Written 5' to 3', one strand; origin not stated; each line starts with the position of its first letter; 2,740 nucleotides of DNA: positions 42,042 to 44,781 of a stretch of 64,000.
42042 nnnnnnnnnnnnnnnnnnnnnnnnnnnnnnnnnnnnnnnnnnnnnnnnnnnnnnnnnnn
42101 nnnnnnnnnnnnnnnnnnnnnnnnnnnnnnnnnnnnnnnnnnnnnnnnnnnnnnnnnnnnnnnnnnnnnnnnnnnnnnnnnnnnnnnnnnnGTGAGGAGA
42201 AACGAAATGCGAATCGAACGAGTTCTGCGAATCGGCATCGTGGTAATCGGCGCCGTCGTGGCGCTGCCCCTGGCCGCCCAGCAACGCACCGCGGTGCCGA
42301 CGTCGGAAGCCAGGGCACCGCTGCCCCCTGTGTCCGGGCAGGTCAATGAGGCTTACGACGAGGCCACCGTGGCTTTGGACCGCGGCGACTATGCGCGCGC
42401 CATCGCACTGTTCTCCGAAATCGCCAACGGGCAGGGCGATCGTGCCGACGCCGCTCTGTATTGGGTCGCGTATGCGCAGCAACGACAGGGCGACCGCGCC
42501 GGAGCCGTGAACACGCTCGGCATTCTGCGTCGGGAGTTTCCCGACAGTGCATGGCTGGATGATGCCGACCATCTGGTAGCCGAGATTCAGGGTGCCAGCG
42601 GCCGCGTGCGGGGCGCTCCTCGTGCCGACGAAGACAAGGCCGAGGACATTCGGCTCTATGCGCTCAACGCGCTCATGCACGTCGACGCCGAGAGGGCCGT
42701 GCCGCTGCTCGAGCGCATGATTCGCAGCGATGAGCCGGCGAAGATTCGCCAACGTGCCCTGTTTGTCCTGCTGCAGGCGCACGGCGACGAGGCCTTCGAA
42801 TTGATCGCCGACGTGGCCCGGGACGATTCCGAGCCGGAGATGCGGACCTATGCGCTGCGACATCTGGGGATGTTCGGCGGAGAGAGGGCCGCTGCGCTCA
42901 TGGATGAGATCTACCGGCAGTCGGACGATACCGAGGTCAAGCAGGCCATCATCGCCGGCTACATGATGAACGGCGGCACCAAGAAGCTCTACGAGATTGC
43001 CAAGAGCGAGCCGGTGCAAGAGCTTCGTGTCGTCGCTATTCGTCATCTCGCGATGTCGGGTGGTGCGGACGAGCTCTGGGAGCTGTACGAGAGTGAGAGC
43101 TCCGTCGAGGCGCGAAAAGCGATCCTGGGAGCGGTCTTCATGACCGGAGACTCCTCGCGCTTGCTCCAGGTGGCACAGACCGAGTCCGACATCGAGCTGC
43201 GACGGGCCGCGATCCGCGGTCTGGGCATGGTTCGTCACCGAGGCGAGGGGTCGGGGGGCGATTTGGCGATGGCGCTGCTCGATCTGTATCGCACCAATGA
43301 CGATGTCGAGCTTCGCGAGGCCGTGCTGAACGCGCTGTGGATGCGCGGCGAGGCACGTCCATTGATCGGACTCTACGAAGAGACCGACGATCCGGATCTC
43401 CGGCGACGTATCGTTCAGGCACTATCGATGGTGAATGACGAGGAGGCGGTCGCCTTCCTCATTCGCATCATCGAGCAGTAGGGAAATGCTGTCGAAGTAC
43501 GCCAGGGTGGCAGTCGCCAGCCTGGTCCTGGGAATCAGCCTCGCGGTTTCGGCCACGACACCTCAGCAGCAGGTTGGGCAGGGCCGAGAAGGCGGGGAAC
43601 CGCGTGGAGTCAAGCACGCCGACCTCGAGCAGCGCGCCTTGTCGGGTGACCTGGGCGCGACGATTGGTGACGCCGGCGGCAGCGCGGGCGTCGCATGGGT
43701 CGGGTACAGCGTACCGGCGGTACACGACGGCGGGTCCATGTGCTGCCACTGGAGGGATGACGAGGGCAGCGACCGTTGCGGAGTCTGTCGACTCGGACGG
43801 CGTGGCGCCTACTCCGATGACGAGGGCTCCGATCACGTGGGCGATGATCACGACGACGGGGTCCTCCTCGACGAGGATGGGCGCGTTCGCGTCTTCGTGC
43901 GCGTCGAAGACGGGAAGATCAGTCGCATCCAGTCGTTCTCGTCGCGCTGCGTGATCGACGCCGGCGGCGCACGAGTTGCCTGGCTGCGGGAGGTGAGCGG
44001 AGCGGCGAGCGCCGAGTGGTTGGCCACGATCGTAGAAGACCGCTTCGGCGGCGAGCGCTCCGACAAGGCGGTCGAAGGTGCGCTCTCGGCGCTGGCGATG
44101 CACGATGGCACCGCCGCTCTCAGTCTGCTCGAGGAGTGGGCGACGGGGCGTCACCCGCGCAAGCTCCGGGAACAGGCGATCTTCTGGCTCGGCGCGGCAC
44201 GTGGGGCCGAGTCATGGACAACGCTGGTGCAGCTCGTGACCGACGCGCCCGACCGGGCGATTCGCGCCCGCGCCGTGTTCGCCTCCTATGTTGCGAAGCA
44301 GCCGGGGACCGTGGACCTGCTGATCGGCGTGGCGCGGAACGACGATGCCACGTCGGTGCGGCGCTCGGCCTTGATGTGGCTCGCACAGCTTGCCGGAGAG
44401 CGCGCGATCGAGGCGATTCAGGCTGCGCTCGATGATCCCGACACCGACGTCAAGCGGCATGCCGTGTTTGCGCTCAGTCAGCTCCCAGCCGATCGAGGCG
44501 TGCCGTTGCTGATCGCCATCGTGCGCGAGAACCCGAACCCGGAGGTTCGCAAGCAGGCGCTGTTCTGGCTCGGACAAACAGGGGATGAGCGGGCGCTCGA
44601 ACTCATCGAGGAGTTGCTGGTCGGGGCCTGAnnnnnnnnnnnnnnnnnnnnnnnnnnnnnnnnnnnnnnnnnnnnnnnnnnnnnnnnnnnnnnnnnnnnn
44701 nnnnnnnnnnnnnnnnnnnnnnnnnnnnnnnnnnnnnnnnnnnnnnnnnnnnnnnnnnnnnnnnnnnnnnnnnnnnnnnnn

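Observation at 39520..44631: ECF2 - ZAS anti-sigma - two secreted HEAT proteins, with a divergent ECF-promoted paralog pair: a six-gene module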

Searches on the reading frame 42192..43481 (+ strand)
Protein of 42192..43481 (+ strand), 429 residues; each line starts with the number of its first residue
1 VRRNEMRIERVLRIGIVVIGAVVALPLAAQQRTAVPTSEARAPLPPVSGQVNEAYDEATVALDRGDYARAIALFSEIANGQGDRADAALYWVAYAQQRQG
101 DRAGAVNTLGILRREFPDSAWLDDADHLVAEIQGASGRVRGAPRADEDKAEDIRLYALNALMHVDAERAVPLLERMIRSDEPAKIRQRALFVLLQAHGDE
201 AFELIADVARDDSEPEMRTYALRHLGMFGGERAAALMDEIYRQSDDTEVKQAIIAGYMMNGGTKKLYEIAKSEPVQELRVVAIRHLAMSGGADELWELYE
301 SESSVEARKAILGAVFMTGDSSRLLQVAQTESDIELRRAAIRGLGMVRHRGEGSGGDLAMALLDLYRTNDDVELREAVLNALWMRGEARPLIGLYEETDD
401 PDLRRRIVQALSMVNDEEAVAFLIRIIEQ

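Call 3: search_protein_families(library=pfam, proteins=[window:42192-43481:+], max_evalue=0.01)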
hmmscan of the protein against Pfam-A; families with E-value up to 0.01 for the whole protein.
window:42192-43481:+ (429 aa): 8 families
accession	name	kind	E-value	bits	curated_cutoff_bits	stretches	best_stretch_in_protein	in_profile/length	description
PF13646.12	HEAT_2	-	3e-24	85.6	27.7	4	177-254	8-84/88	HEAT repeats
PF11838.14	ERAP1_C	-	7.5e-09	35.9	38.2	1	331-421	124-218/318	ERAP1-like C-terminal domain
PF13174.12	TPR_6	-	3.7e-07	30.8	26.3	1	88-119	2-33/33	Tetratricopeptide repeat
PF03130.22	HEAT_PBS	-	0.00012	22.7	20.9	0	403-426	1-24/27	PBS lyase HEAT-like repeat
PF14559.12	TPR_19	-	0.00059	20.6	25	1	61-121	1-61/68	Tetratricopeptide repeat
PF13525.12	YfiO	-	0.0078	16.4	25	0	50-119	4-75/203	Outer membrane lipoprotein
PF13513.12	HEAT_EZ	-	0.0084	17.1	27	0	167-193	27-52/55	HEAT-like repeat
PF13432.12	TPR_16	-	0.0094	16.8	32.7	1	55-106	1-51/65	Tetratricopeptide repeat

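Call 10: search_protein_families(library=ncbifam, proteins=[window:42192-43481:+], max_evalue=0.01)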
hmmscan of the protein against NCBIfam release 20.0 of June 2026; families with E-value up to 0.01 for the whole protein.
window:42192-43481:+ (429 aa): 4 families
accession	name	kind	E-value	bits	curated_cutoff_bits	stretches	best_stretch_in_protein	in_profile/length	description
NF045915.1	PhycobilmeDegNblB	equivalog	1.3e-09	37.9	300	1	153-270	17-138/214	phycobilisome degradation protein NblB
TIGR02795.1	tol_pal_ybgF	equivalog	2e-06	28.4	90.1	1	53-140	4-93/119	tol-pal system protein YbgF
NF007244.0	PRK09687.1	equivalog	7.5e-05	22.2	275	0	360-426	93-168/285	putative lyase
TIGR03302.1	OM_YfiO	subfamily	0.00017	21.1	81.4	1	48-129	30-113/239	outer membrane protein assembly factor BamD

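Call 53: search_solved_structures(query=window:42192-43481:+, max_evalue=0.01)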
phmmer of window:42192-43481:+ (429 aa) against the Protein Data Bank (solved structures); distinct sequences matched with E-value up to 0.01: 11.
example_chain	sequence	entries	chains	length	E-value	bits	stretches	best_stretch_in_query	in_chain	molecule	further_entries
4xl5_C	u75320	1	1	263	3.8e-12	49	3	144-242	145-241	bGFP-A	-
7p0h_A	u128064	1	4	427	4.3e-11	45.5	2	145-244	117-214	Helicobacter pylori ComF fused to an artificial alphaREP crystallization helper (named B2)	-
8aw4_A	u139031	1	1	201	6.7e-09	38.3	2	147-242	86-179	ALPHAREP bB-E3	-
6gwc_C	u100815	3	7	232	3.6e-08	35.9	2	147-242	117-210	iE5 ALPHAREP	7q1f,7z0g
5dcq_A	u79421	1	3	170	2.7e-07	33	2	147-242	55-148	artificial repeat proteins (alphaREP3)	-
6g4j_B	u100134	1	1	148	5e-07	32.1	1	148-242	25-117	alphaREP bE8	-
6gx7_E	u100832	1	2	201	7.2e-07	31.6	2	148-242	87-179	iiiA5 ALPHAREP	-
9t1m_A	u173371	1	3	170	5e-06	28.8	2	148-237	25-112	Alpha Rep E4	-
6gwd_G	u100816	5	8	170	1.9e-05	26.9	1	148-242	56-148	iiH5 ALPHAREP | iih5 Alpha Repeating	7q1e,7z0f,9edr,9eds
4xvp_D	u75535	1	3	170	9.3e-05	24.7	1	144-242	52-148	BGFP-C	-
1te4_A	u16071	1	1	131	9.3e-05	24.6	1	136-242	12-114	conserved protein MTH187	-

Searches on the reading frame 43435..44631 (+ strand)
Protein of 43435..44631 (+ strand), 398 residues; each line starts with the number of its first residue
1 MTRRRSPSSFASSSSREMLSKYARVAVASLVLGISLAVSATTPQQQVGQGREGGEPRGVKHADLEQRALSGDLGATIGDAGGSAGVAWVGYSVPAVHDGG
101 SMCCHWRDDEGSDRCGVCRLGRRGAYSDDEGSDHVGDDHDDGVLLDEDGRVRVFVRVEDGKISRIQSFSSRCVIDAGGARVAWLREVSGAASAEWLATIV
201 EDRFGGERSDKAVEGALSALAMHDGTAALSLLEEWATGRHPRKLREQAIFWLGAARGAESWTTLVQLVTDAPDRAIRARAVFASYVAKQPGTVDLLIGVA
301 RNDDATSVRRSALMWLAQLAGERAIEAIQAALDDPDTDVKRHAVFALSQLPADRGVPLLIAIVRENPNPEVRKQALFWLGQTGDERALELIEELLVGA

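Call 3: search_protein_families(library=pfam, proteins=[window:43435-44631:+], max_evalue=0.01)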
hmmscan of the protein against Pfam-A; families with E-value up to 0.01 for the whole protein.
window:43435-44631:+ (398 aa): 6 families
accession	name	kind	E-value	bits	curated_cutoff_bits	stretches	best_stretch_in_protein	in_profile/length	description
PF13646.12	HEAT_2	-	1.6e-20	73.6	27.7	2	328-395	5-71/88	HEAT repeats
PF03130.22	HEAT_PBS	-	3.5e-13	49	20.9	2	308-334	1-27/27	PBS lyase HEAT-like repeat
PF02985.28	HEAT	-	4.3e-06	26.9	23.5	0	357-381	3-26/31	HEAT repeat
PF13513.12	HEAT_EZ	-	6.2e-05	23.9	27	0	322-350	27-55/55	HEAT-like repeat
PF12717.13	Cnd1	-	0.00096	19.7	26.4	0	322-352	20-49/162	non-SMC mitotic condensation complex subunit 1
PF11838.14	ERAP1_C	-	0.0084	16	38.2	0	226-288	147-217/318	ERAP1-like C-terminal domain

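Call 10: search_protein_families(library=ncbifam, proteins=[window:43486-44631:+], max_evalue=0.01)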
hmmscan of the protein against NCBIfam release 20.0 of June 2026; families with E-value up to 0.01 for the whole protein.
window:43486-44631:+ (381 aa): 5 families
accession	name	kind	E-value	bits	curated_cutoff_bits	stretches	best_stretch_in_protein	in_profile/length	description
NF010374.0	PRK13800.1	equivalog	3.3e-07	28.9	1196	1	243-357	777-890/898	fumarate reductase/succinate dehydrogenase flavoprotein subunit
NF045915.1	PhycobilmeDegNblB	equivalog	4.6e-07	29.6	300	1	291-377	115-200/214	phycobilisome degradation protein NblB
NF007244.0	PRK09687.1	equivalog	4.3e-06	26.2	275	1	281-376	135-233/285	putative lyase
NF058515.1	phyc_lyase_CpcF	equivalog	2e-05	24.2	220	0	257-305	74-122/200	C-phycocyanin alpha-cysteine-84 phycocyanobilin lyase subunit CpcF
NF058502.1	phyc_lyase_CpcE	equivalog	0.007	15.9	330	0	289-349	56-116/260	C-phycocyanin alpha-cysteine-84 phycocyanobilin lyase subunit CpcE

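Call 12: find_related_loci(query=window:43486-44631:+, collection=genome_contigs, flank=10000)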
Query window:43486-44631:+ (381 aa) in genome_contigs; peptide patterns used: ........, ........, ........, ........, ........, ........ (x = any residue, [..] = any of these).
229 stretches matched a pattern; 148 encode a relative of the query (tblastn E <= 1e-3); the best 80 are kept; 80 distinct loci.
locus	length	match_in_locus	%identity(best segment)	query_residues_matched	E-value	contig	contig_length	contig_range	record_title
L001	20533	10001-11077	63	1-369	2e-138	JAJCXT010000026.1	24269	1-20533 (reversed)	MAG: Acidobacteriota bacterium isolate OFTM26 OFTM26_25, whole genome shotgun sequence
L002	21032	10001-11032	45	33-379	3e-76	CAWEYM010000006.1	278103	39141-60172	MAG: uncultured Acidobacteriota bacterium isolate MFD05942.bin.1.97 genome assembly, contig: contig_94393, whole genome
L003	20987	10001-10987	52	39-380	3e-103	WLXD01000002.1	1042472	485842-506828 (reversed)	MAG: Acidobacteria bacterium isolate s2_autometa_2-0 NODE_2_length_1042472_cov_12.301323, whole genome shotgun sequence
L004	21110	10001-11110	39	8-379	3e-71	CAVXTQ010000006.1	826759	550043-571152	MAG: uncultured Acidobacteriota bacterium isolate MFD05521.bin.2.5 genome assembly, contig: contig_25461, whole genome s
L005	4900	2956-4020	39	7-378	1e-61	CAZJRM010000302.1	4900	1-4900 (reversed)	MAG TPA_asm: uncultured Vicinamibacterales bacterium isolate binchicken_co66_63 genome assembly, contig: NODE_24184_leng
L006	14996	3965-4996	40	38-379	2e-61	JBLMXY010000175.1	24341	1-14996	MAG: Acidobacteriota bacterium isolate MAG243 PRJNA957066_bin25_renamed_174, whole genome shotgun sequence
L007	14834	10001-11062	38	7-378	5e-60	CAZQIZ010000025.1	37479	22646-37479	MAG TPA_asm: uncultured Ignavibacteria bacterium isolate binchicken_co274_130 genome assembly, contig: NODE_2799_length_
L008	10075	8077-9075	36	36-378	6e-57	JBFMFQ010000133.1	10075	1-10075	MAG: Candidatus Zixiibacteriota bacterium isolate MAG275 MAG275_133, whole genome shotgun sequence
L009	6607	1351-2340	36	41-378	3e-53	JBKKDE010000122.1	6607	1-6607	MAG: Candidatus Zixiibacteriota bacterium isolate swi_bin.70 k127_1978371, whole genome shotgun sequence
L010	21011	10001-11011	41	39-379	4e-71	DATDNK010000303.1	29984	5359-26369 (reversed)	MAG TPA_asm: Candidatus Acidoferrum sp. isolate SMAG_U435 k141_319884, whole genome shotgun sequence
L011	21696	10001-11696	43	10-379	2e-76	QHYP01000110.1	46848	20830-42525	MAG: Acidobacteria bacterium isolate gp2 AA85 14_1009_12_40cm_scaffold_3755_curated, whole genome shotgun sequence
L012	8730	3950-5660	30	7-379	9e-47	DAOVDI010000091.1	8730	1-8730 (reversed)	MAG TPA_asm: Acidobacteriota bacterium isolate CSMAG_1053 CSMAG_1053_k141_2632323_length_8730_cov_9.6592, whole genome s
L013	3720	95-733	39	164-379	1e-45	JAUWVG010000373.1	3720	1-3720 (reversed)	MAG: Candidatus Aminicenantes bacterium isolate CSMAG_2626 CSMAG_2626_k141_1818970_length_3720_cov_12.2322, whole genome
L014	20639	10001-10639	39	164-379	7e-45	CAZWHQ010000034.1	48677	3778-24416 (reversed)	MAG TPA_asm: uncultured Eubacteriales bacterium isolate binchicken_co275_153 genome assembly, contig: NODE_648_length_48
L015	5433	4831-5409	39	190-379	3e-42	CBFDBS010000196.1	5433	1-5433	MAG TPA_asm: uncultured bacterium isolate SRR26215677_binner13_Refined_51 genome assembly, contig: ERZ25073487.18454, wh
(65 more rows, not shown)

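Call 51: search_solved_structures(query=window:43486-44631:+, max_evalue=0.01)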
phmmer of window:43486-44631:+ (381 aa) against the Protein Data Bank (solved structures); distinct sequences matched with E-value up to 0.01: 24.
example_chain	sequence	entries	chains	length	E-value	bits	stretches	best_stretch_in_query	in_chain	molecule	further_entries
9sah_A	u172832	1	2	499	4.3e-32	114.9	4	276-374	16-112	E4-NB2 synthetic fusion protein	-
6ft5_A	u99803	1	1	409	3.1e-30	108.7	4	272-374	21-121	alphaRep A3_A3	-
6fsq_A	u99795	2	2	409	5.7e-29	104.6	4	272-374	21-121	alphaRep A3_bGFPD | A3_bGFPD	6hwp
4zv6_A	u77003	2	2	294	1.6e-24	90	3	283-374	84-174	AlphaRep-7 | alpha-Rep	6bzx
4xl5_C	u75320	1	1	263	3.7e-20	75.6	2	284-374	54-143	bGFP-A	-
6gwc_C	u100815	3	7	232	1.5e-18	70.3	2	276-374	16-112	iE5 ALPHAREP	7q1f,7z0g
7p0h_A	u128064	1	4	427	4.1e-18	68.9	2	272-374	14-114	Helicobacter pylori ComF fused to an artificial alphaREP crystallization helper (named B2)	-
3ltj_A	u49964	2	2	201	3e-17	66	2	276-372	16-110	AlphaRep-4 | bA3-2: binder of A3 protein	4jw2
3ltm_A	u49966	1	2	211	3.2e-17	66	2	272-374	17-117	Alpha-Rep4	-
8aw4_A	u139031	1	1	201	3.1e-16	62.7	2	276-374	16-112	ALPHAREP bB-E3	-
5dcq_A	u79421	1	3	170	1.3e-13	54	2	275-373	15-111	artificial repeat proteins (alphaREP3)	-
6gx7_E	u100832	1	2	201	1.6e-13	53.8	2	275-374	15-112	iiiA5 ALPHAREP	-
9rhz_A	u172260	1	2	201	5.9e-13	51.9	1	275-374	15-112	ALPHAREP bE5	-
6veh_A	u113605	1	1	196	1e-12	51.1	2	291-373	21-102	HEAT repeat domain-containing protein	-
4xvp_D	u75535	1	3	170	1e-10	44.5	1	275-374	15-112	BGFP-C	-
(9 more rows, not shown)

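Call 55: find_homologous_proteins(query=window:43486-44631:+, max_evalue=1e-10)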
Query window:43486-44631:+ (381 aa): 1055 proteins with E <= 1e-10 among 8000 candidates; the best 120 are listed.
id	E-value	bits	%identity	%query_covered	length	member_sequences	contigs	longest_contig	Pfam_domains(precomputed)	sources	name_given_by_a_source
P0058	3.7e-246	834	100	100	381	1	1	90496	PF03130.23,PF13646.13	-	-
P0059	3.1e-152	525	66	97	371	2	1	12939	PF02985.29,PF03130.23,PF13513.13,PF13646.13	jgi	-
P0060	3.0e-149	515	66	97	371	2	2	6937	PF02985.29,PF03130.23,PF13646.13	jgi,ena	-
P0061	1.9e-146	506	64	97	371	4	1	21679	PF02985.29,PF03130.23,PF13513.13,PF13646.13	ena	-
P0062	1.4e-143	497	64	100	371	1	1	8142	PF02985.29,PF03130.23,PF13646.13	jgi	-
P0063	4.3e-142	492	64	97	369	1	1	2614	PF02985.29,PF03130.23,PF13513.13,PF13646.13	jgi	-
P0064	2.1e-140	486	60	97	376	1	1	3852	PF02985.29,PF03130.23,PF13646.13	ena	-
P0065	4.3e-140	485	63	97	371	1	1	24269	PF02985.29,PF03130.23,PF13513.13,PF13646.13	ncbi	-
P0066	1.5e-138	480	62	100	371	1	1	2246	PF02985.29,PF03130.23,PF13513.13,PF13646.13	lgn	-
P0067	1.3e-132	461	60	97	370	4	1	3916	PF02985.29,PF03130.23,PF13513.13,PF13646.13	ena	-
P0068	1.6e-114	401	54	95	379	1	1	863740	PF02985.29,PF03130.23,PF13646.13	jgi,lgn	jgi:hypothetical protein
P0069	2.4e-98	348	52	90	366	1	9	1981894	PF02985.29,PF03130.23,PF13513.13,PF13646.13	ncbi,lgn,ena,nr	ncbi:MAG: hypothetical protein GKS06_08380 [Acidobacteria bacterium]|nr:hypothetical protein [Acidob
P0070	5.1e-89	317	49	86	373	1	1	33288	PF02985.29,PF03130.23,PF13513.13,PF13646.13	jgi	jgi:hypothetical protein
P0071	1.9e-85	305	65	60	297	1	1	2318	PF13646.13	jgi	-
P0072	3.9e-78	281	32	89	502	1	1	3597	PF02985.29,PF11838.15,PF03130.23,PF13513.13,PF13646.13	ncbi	-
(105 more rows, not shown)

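Call 66: predict_structure(alignment_id=A2)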
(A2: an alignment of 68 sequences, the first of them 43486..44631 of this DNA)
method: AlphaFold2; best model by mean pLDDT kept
length: 381 residues; sequences in the alignment: 68
mean_pLDDT: 86.9   pTM: 0.82
mean pLDDT of the five models: 86.9, 86.3, 85.8, 85.5, 85.4
residues with pLDDT >= 90: 278; 70-90: 33; 50-70: 26; < 50: 44
segments of 3 or more residues with pLDDT < 50: 1-4, 15-35, 110-124
pLDDT, mean of each block of 10 residues (from residue 1): 47 47 44 57 94 96 94 95 72 75 68 46 54 93 96 92 96 97 89 94 96 98 96 96 98 98 98 97 98 98 96 98 98 97 98 98 98 97 63
secondary structure, 60 per line:
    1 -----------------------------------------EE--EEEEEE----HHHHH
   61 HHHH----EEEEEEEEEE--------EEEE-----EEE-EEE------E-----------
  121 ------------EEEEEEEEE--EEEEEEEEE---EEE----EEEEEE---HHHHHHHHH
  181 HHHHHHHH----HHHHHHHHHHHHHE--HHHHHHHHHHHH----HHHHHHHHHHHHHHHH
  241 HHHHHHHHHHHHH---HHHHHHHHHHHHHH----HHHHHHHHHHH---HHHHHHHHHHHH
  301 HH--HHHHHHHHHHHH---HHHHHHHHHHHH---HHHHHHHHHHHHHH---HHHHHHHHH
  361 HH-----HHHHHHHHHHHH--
elements in order: E46-51 H56-64 E69-78 E87-90 E96-98 E100-102 E133-141 E144-152 E156-158 E163-168 H172-188 H193-205 H209-220 H225-253 H257-270 H275-285 H289-302 H305-316 H320-331 H335-348 H352-362 H368-379

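Call 70: fold_search(model_id=the predicted structure, library=pdb)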
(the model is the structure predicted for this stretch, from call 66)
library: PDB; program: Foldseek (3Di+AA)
matches with E <= 10: 1271; with E <= 0.001: 90
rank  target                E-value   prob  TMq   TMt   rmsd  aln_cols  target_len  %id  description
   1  7q1f_T                2.4e-07  1.00  0.38  0.60   5.6       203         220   28  CPAP:TUBULIN:IE5 ALPHAREP COMPLEX (released 2022-04-20)
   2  7p0h_A                2.9e-07  1.00  0.39  0.37   5.5       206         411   28  Crystal structure of Helicobacter pylori ComF fused to an artificial alphaREP crystallization helper(named B2) (released 2022-04-06)
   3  7q1f_C                3.3e-07  1.00  0.38  0.60   5.7       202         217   28  CPAP:TUBULIN:IE5 ALPHAREP COMPLEX (released 2022-04-20)
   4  7z0g_C                4.4e-07  1.00  0.38  0.60   5.8       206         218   27  CPAP:TUBULIN:IE5 ALPHAREP COMPLEX P1 SPACE GROUP (released 2022-04-13)
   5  7z0g_T                5.9e-07  1.00  0.38  0.60   5.8       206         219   27  CPAP:TUBULIN:IE5 ALPHAREP COMPLEX P1 SPACE GROUP (released 2022-04-13)
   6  4xl5_C                8.8e-07  1.00  0.38  0.55   6.8       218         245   27  X-ray structure of bGFP-A / EGFP complex (released 2015-08-19)
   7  6fsq                  1.1e-06  1.00  0.36  0.37   8.3       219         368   25  Structure of A3_bGFPD, an artificial bi-domain protein based on two different alphaRep domains : A3 and a GFP binding do (released 2018-08-08)
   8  6veh                  1.7e-06  1.00  0.34  0.65   3.9       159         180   29  Computationally designed C3-symmetric homotrimer from HEAT repeat protein (released 2020-08-05)
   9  6bzx_A                1.8e-06  1.00  0.38  0.50   6.0       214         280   26  Structure of the artificial complex alpha-Rep/Octarellin V.1 crystallized by counter diffusion in a capillary (released 2019-01-09)
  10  6gwc_C                1.8e-06  1.00  0.39  0.62   5.6       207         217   27  Tubulin:iE5 alphaRep complex (released 2019-01-30)
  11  3ltj                  3.0e-06  1.00  0.36  0.65   4.3       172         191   28  Structure of a new family of artificial alpha helicoidal repeat proteins (alpha-Rep) based on thermostable HEAT-like rep (released 2010-10-13)
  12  8aw4_A                3.2e-06  1.00  0.38  0.68   4.9       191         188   25  Structure of a complex of biosynthetic proteins bB-E3 and bGFPD-YY (released 2022-12-28)
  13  6gx7_E                3.5e-06  1.00  0.37  0.68   5.0       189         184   25  Tubulin-CopN-alphaRep complex (released 2019-04-24)
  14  6ft5                  4.1e-06  1.00  0.35  0.65   4.4       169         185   28  Structure of A3_A3, an artificial bi-domain protein based on two identical alphaRep A3 domains (released 2018-08-08)
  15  4jw2_B                4.3e-06  1.00  0.37  0.67   5.0       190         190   23  Selection of specific protein binders for pre-defined targets from an optimized library of artificial helicoidal repea (released 2013-09-25)
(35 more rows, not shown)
